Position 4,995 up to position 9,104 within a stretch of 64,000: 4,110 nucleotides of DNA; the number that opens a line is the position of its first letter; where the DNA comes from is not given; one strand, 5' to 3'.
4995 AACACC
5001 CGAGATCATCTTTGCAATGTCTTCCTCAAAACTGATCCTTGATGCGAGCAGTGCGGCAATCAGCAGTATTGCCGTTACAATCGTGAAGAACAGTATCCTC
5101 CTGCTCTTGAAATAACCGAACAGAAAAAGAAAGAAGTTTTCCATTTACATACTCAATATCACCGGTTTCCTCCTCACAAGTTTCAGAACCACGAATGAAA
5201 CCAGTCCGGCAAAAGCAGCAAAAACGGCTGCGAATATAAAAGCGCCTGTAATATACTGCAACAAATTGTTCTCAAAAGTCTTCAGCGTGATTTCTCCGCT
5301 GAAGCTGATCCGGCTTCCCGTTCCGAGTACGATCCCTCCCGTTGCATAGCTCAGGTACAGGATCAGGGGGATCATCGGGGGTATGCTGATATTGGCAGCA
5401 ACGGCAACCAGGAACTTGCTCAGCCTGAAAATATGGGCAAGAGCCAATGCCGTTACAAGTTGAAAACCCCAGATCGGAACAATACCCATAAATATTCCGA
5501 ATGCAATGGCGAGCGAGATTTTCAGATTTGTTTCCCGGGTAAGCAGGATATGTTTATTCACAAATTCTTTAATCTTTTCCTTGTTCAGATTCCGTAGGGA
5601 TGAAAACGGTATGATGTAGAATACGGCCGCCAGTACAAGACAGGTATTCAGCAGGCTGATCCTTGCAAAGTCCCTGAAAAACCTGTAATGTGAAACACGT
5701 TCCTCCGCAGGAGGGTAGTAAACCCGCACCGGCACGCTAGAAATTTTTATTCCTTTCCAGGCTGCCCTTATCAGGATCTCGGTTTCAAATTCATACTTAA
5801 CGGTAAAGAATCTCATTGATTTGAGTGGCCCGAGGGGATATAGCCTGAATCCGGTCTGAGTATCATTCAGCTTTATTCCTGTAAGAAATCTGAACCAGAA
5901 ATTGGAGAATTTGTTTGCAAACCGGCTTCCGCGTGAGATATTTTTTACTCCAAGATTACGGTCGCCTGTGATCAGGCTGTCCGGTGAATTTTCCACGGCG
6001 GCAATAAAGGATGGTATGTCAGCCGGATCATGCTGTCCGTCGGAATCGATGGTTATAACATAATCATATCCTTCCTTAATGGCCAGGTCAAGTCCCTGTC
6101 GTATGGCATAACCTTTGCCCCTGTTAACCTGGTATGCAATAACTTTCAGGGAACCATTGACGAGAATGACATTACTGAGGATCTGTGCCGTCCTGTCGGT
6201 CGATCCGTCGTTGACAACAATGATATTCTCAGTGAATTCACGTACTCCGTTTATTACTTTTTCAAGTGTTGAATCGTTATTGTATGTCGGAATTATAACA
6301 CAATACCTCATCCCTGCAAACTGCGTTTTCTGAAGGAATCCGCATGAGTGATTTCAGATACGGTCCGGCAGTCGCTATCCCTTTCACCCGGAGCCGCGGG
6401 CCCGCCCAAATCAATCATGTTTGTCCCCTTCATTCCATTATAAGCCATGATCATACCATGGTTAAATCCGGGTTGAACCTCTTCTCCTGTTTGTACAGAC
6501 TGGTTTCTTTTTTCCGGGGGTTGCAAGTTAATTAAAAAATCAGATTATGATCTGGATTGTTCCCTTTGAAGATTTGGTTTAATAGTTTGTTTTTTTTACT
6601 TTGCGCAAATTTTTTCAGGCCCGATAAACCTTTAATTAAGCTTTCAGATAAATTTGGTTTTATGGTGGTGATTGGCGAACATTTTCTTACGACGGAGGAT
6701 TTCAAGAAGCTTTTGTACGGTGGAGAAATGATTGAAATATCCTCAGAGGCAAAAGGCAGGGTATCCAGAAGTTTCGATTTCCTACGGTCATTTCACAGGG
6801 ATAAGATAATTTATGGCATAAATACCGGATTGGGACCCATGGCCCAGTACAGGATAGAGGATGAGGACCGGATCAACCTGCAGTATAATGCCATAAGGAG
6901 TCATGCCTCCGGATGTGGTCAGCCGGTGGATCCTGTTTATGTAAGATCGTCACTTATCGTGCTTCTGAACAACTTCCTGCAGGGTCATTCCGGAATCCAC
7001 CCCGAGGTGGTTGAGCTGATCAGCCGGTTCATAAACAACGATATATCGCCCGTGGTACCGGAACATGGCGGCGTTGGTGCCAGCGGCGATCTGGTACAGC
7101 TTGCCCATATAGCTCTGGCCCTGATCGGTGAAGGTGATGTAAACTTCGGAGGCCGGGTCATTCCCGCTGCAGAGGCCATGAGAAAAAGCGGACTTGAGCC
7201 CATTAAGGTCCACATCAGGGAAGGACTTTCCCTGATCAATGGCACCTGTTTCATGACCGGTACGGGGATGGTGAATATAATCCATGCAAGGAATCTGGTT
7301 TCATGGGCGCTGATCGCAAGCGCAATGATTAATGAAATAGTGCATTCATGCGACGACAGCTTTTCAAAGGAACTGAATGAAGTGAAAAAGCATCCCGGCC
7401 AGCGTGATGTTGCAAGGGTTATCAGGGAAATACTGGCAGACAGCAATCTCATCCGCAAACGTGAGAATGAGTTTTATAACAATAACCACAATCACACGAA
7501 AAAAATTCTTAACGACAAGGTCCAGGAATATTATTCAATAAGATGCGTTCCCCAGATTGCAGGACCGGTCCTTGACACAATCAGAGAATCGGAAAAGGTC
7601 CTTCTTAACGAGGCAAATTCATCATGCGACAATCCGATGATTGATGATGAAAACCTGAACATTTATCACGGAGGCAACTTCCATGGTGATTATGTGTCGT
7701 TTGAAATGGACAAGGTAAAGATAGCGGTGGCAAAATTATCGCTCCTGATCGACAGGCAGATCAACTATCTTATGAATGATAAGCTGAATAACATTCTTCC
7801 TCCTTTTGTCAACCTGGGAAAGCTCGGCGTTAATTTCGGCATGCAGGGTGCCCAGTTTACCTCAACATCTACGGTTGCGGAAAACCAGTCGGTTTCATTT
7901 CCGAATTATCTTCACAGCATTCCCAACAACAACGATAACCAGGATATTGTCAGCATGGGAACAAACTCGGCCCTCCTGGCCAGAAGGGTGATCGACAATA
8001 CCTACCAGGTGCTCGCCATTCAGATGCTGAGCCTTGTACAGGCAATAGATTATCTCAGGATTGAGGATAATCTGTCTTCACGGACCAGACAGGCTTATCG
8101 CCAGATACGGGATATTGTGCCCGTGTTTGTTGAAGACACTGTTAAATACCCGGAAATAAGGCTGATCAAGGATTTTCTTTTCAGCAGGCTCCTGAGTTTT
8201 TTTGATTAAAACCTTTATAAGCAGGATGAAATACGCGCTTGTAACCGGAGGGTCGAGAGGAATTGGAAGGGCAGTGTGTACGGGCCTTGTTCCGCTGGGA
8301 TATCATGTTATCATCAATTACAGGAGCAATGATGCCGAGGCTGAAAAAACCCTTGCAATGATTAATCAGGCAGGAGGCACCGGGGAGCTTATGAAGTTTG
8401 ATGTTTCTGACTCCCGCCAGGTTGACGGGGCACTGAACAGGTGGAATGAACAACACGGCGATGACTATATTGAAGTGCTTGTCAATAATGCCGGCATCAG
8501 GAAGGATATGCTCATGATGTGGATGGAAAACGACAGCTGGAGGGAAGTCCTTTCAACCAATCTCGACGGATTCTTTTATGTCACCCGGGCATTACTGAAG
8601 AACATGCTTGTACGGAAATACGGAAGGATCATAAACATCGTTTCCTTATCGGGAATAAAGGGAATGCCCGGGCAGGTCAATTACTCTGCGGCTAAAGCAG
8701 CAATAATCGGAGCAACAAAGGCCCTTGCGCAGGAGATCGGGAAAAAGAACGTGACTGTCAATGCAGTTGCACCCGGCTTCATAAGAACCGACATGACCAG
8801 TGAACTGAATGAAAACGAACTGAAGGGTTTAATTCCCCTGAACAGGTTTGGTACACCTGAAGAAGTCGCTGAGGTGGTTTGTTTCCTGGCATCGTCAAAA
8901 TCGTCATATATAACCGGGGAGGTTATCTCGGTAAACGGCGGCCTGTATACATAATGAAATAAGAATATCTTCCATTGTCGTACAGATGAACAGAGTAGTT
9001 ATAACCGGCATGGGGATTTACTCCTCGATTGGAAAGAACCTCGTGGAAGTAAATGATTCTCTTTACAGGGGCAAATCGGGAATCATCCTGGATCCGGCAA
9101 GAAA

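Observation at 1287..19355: Aryl-polyene/flexirubin-type cluster with an ammonia-lyase but no recognisable starter ligase, thioesterase, LolA-like or dialkylresorcinol genes in view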

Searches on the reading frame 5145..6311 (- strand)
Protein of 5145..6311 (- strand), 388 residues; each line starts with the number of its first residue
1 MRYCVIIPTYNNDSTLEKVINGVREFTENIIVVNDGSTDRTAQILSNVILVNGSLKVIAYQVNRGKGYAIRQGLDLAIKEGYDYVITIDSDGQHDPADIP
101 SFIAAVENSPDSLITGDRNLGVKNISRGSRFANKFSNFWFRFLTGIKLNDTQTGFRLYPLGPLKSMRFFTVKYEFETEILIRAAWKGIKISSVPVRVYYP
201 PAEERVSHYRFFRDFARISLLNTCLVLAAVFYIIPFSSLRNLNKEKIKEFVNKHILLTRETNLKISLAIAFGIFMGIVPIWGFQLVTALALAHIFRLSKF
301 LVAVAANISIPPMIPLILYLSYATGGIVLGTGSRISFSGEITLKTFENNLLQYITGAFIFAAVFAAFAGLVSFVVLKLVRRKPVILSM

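Call 3: search_protein_families(library=pfam, proteins=[window:5145-6311:-], max_evalue=0.01)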
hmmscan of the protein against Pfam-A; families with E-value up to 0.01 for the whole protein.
window:5145-6311:- (388 aa): 4 families
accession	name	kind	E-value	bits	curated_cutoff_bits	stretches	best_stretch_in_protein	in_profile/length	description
PF00535.33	Glycos_transf_2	-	6.2e-24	85.3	23.3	1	4-141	1-142/168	Glycosyl transferase family 2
PF09835.14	DUF2062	-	7.2e-19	68.6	27.4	1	253-382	9-144/147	Uncharacterized protein conserved in bacteria (DUF2062)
PF10111.15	Glyco_tranf_2_2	-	0.00065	19.7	27.3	1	5-91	2-91/276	Glycosyltransferase like family 2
PF13704.12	Glyco_tranf_2_4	-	0.00069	20.5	27.5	1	12-91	3-81/98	Glycosyl transferase family 2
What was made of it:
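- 5145..6311 (-): FlxT: GT2 glycosyltransferase + DUF2062. Pfam Glycos_transf_2 at 85 bits and DUF2062 at 69 bits (call 3).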

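Call 12: search_protein_families(library=ncbifam, proteins=[window:5145-6311:-], max_evalue=0.001)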
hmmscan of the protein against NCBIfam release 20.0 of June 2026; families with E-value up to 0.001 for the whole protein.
window:5145-6311:- (388 aa): 18 families
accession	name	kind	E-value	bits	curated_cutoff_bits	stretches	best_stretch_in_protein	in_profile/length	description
TIGR04182.1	glyco_TIGR04182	equivalog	1.5e-25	90.2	325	1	4-233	3-227/293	S-layer glycoprotein N-glycosyltransferase AglJ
NF058614.1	PPMAGASynPpgS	equivalog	4.7e-19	68.7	370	1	5-122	4-117/226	polyprenyl-phospho-N-acetylgalactosaminyl synthase PpgS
NF041391.1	DPhHxTase_Halo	equivalog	1.2e-16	60.4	375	1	9-196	3-182/213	dolichyl-phosphate hexose transferase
TIGR03937.1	PgaC_IcaA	equivalog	1.2e-14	54.1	422.3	1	4-111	48-155/407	poly-beta-1,6-N-acetyl-D-glucosamine synthase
NF047588.1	GlcsyltransPgfSStrep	equivalog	7.6e-14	51.6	500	1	1-160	1-161/308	glycosyltransferase PgfS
NF007986.1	PRK10714.1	equivalog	3.3e-11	42.8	529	1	4-227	9-228/316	undecaprenyl-phosphate 4-deoxy-4-formamido-L-arabinose transferase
TIGR03111.1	glyc2_xrt_Gpos1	hypoth_equivalog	1.6e-10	40.4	363.95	1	4-112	52-162/439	TIGR03111 family XrtG-associated glycosyltransferase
NF047683.1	TeichurnBiosyTuaG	equivalog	1.5e-08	34.6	400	1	4-97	9-102/252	teichuronic acid biosynthesis protein TuaG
NF007482.0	PRK10073.1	equivalog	3.6e-08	32.8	423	1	4-96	9-100/334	glycosyltransferase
TIGR04283.1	glyco_like_mftF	equivalog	1.6e-07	31.2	182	1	4-69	2-71/221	TIGR04283 family arsenosugar biosynthesis glycosyltransferase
NF041875.1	EPS_EpsD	equivalog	1.6e-07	31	370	1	5-112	3-110/325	exopolysaccharide biosynthesis glycosyltransferase EpsD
TIGR03469.1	HpnB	hypoth_equivalog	2.7e-06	26.7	379.25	1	4-110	47-164/386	hopene-associated glycosyltransferase HpnB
TIGR01556.1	rhamnosyltran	subfamily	3e-06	26.6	200.55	1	9-104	2-92/281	rhamnosyltransferase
NF010496.0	PRK13915.1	equivalog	1.6e-05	24.1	262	1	4-93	34-128/307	glucosyl-3-phosphoglycerate synthase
NF041865.1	EpsU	equivalog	3.5e-05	23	700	1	3-109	41-150/394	exopolysaccharide biosynthesis GT2 family glycosyltransferase EpsU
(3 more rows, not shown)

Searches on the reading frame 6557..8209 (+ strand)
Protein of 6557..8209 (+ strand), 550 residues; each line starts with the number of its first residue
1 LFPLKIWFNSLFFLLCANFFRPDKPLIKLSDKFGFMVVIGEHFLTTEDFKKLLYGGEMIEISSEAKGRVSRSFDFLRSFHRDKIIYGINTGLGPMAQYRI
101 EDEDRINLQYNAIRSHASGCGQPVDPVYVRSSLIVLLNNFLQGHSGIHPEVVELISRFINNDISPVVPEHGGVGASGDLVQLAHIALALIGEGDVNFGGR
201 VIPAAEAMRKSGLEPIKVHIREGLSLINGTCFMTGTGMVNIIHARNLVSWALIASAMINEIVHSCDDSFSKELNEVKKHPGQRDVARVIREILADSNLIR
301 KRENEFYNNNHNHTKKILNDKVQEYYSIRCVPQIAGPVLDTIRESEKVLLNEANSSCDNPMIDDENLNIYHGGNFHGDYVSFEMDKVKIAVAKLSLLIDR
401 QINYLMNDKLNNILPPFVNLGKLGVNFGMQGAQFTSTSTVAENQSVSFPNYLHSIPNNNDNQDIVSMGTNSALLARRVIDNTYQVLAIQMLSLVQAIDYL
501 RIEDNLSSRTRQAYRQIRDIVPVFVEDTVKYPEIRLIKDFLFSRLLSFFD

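Call 3: search_protein_families(library=pfam, proteins=[window:6557-8209:+], max_evalue=0.01)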
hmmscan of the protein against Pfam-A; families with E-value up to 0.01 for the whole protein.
window:6557-8209:+ (550 aa): 1 family
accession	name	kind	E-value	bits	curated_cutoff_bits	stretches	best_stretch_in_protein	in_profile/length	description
PF00221.24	Lyase_aromatic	-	6.9e-163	543.1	27.3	1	44-518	1-465/466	Aromatic amino acid lyase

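Call 6: find_encoding_contigs(protein=window:6557-8209:+, flank=10000, max_places=6)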
Protein window:6557-8209:+ (550 aa): no gene with exactly this product is on record in the collection.
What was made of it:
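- Tried and rejected: This found nothing (call 6).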

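Call 12: search_protein_families(library=ncbifam, proteins=[window:6662-8209:+], max_evalue=0.001)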
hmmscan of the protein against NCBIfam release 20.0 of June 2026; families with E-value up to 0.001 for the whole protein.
window:6662-8209:+ (515 aa): 8 families
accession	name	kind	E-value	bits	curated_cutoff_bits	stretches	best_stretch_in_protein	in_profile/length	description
NF053541.1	FlxA_rubin_TAL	equivalog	6.5e-240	796.7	700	1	10-506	2-496/498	flexirubin biosynthesis tyrosine ammonia-lyase FlxA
NF006871.0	PRK09367.1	subfamily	5.2e-134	447.7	524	1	2-507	4-493/505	histidine ammonia-lyase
TIGR01225.1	hutH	equivalog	2.7e-133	445.1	539.15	1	2-509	1-492/506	histidine ammonia-lyase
TIGR04475.1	Phe_D_beta_mut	equivalog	4.5e-116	388.5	800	1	9-497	10-500/510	phenylalanine aminomutase (D-beta-phenylalanine forming)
TIGR03832.1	Tyr_2_3_mutase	equivalog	1.8e-112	376.5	501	1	22-505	19-506/507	tyrosine 2,3-aminomutase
NF041222.1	BagA_FevW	exception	8.4e-82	275.5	1000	1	41-493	42-501/529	bagremycin/ferroverdin biosynthesis tyrosine ammonia-lyase BagA/FevW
TIGR01226.1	phe_am_lyase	equivalog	4.6e-79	266.5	519.15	1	23-478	54-514/680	phenylalanine ammonia-lyase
TIGR04473.1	taxol_Phe_23mut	exception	1.3e-63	215.3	1250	1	48-472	77-504/687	phenylalanine aminomutase (L-beta-phenylalanine forming)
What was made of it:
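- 6662..8209 (+): FlxA: MIO tyrosine ammonia-lyase (515 aa). The ORF is open from TTG 6557. HutH scores 445 against 539 (call 12).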

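Call 61: search_solved_structures(query=window:6662-8209:+, max_evalue=1e-50)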
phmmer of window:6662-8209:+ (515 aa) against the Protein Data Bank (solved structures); distinct sequences matched with E-value up to 1e-50: 35.
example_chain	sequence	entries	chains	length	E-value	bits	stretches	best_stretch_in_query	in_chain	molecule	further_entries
2qve_A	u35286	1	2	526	1.8e-89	304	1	8-506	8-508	Tyrosine Aminomutase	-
3kdy_A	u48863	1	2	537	1.9e-89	303.9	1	8-506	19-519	Histidine ammonia-lyase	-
2rjr_A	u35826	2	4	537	1.9e-89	303.9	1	8-506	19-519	Tyrosine aminomutase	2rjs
2ohy_A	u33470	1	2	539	1.9e-89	303.9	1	8-506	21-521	Tyrosine aminomutase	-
3kdz_A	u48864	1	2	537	6.7e-89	302.1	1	8-506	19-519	Histidine ammonia-lyase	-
3unv_A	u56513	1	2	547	1.4e-81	277.9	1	19-494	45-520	AdmH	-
7tqr_A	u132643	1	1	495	1.4e-77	264.7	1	7-495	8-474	Probable histidine ammonia-lyase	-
1gkm_B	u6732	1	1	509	1.5e-77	264.6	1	44-504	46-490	Histidine ammonia-lyase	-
1gkj_A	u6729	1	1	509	5.5e-77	262.8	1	44-504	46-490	HISTIDINE AMMONIA-LYASE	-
1gk3_A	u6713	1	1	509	2e-76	260.9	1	44-504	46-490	HISTIDINE AMMONIA-LYASE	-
1eb4_A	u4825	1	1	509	2e-76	260.9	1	44-504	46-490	HISTIDINE AMMONIA-LYASE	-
1gk2_A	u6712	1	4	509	2.7e-76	260.5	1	44-504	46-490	HISTIDINE AMMONIA-LYASE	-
2o6y_A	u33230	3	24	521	9e-76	258.8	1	17-487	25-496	Putative histidine ammonia-lyase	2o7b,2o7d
2o78_A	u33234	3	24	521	1.3e-75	258.3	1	17-487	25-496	Putative histidine ammonia-lyase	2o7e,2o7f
1b8f_A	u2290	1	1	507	1.3e-73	251.6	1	44-504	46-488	Histidine ammonia-lyase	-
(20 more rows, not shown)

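Call 62: search_solved_structures(query=window:6662-8209:+, max_evalue=1e-88, show_alignments=1)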
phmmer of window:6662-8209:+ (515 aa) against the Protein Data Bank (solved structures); distinct sequences matched with E-value up to 1e-88: 5.
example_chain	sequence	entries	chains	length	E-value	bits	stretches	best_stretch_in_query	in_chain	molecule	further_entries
2qve_A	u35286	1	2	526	1.8e-89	304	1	8-506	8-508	Tyrosine Aminomutase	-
3kdy_A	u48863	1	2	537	1.9e-89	303.9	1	8-506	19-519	Histidine ammonia-lyase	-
2rjr_A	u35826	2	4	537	1.9e-89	303.9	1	8-506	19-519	Tyrosine aminomutase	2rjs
2ohy_A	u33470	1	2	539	1.9e-89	303.9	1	8-506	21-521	Tyrosine aminomutase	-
3kdz_A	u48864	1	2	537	6.7e-89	302.1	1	8-506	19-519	Histidine ammonia-lyase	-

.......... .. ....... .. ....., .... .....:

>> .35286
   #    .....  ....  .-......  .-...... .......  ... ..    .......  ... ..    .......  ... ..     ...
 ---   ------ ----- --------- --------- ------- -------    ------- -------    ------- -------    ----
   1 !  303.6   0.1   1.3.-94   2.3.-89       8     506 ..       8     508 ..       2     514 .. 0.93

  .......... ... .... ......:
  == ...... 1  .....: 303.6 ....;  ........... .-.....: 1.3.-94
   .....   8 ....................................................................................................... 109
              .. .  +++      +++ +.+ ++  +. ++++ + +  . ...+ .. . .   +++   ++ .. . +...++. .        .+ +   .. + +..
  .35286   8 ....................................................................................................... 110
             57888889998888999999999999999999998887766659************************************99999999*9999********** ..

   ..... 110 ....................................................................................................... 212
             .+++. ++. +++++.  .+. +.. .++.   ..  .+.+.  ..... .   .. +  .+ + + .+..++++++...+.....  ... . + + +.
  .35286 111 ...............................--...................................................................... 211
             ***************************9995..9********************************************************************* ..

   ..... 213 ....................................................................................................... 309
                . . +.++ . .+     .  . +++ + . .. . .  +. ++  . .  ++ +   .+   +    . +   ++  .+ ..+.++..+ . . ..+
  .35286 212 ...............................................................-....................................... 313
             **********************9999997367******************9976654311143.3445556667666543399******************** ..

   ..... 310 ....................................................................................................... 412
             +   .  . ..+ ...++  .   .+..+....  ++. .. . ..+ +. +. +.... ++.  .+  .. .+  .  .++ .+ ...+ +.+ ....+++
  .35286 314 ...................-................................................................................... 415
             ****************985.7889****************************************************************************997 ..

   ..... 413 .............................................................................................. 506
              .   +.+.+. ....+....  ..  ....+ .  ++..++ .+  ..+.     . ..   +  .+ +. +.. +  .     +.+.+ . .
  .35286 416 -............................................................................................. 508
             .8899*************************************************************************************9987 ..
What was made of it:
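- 6662..8209 (+): The best solved relative is SgTAM, with RSH aligned to its His93 (calls 61, 62).
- RSH aligns to SgTAM His93 (call 62).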

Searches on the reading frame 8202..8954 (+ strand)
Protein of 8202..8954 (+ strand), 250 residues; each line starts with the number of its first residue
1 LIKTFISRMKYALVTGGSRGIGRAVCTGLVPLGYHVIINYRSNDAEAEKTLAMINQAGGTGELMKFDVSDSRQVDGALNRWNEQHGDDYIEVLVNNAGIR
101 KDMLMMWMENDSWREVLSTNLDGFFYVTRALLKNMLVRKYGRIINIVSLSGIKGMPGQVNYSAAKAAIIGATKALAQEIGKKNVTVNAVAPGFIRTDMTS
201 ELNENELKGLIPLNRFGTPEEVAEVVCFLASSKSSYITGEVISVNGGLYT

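Call 3: search_protein_families(library=pfam, proteins=[window:8202-8954:+], max_evalue=0.01)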
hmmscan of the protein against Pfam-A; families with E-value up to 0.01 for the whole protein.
window:8202-8954:+ (250 aa): 4 families
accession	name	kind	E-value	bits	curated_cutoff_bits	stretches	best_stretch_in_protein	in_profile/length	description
PF13561.12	adh_short_C2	-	6.2e-58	196.6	27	1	19-248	6-235/236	Enoyl-(Acyl carrier protein) reductase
PF00106.31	adh_short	-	1.9e-55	187.8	26.6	1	10-206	1-194/195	short chain dehydrogenase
PF08659.16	KR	-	9.2e-19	68.5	22.6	1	13-170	4-158/180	KR domain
PF01370.27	Epimerase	-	0.00042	20.2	20.9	1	12-79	1-61/240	NAD dependent epimerase/dehydratase family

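Call 12: search_protein_families(library=ncbifam, proteins=[window:8226-8954:+], max_evalue=0.001)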
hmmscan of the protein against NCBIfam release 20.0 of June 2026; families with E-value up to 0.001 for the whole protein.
window:8226-8954:+ (242 aa): 233 families (the best 25 are shown)
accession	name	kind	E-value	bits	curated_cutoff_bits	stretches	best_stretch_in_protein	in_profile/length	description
NF053542.1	FlxB_rubin_SDR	equivalog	2.2e-122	407.3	340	1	2-240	1-239/239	flexirubin biosynthesis SDR family reductase FlxB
TIGR01830.1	3oxo_ACP_reduc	equivalog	2.7e-86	289.1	297.75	1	4-241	1-239/239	3-oxoacyl-[acyl-carrier-protein] reductase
NF004200.0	PRK05653.1-5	equivalog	4.4e-84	281.8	273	1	2-240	3-241/242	3-oxoacyl-ACP reductase FabG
NF004197.0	PRK05653.1-1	equivalog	2.6e-82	276.2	332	1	2-241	8-247/249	3-oxoacyl-ACP reductase FabG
NF009466.0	PRK12826.1-2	subfamily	2e-77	260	222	1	3-241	5-245/248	3-oxoacyl-ACP reductase FabG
TIGR01829.1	AcAcCoA_reduct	subfamily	1.8e-76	257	302.1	1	3-241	2-241/242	acetoacetyl-CoA reductase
NF004199.0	PRK05653.1-4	equivalog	6.9e-75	251.8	301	1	2-241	6-246/247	3-oxoacyl-ACP reductase FabG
NF004198.0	PRK05653.1-3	equivalog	5.7e-74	248.7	296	1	2-241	8-247/248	3-oxoacyl-ACP reductase FabG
NF009464.0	PRK12824.1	subfamily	6.4e-74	248.7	269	1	2-241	3-243/245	3-oxoacyl-ACP reductase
TIGR01831.1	fabG_rel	equivalog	1.4e-70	237.4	338.85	1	5-240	2-238/239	3-ketoacyl-ACP reductase FabG2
NF040605.2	mycolic_FabG1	exception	1.3e-63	214.9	420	1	4-240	4-229/233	3-oxoacyl-ACP reductase FabG1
NF047420.2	EF_P_mod_YmfI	equivalog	3e-61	207.2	238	1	4-241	2-236/236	elongation factor P 5-aminopentanone reductase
NF005559.1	PRK07231.1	subfamily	3e-60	203.8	215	1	2-240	5-247/249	glucose 1-dehydrogenase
NF009547.0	PRK12936.1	subfamily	7.8e-60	202.5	436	1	3-240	8-242/245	3-ketoacyl-(acyl-carrier-protein) reductase NodG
NF004778.0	PRK06124.1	equivalog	1.2e-57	195.2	303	1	2-240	12-252/256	SDR family oxidoreductase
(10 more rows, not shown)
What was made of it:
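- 8226..8954 (+): FlxB: SDR ketoreductase. NF053542 FlxB_rubin_SDR, 407.3 bits against a cutoff of 340 (call 12).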
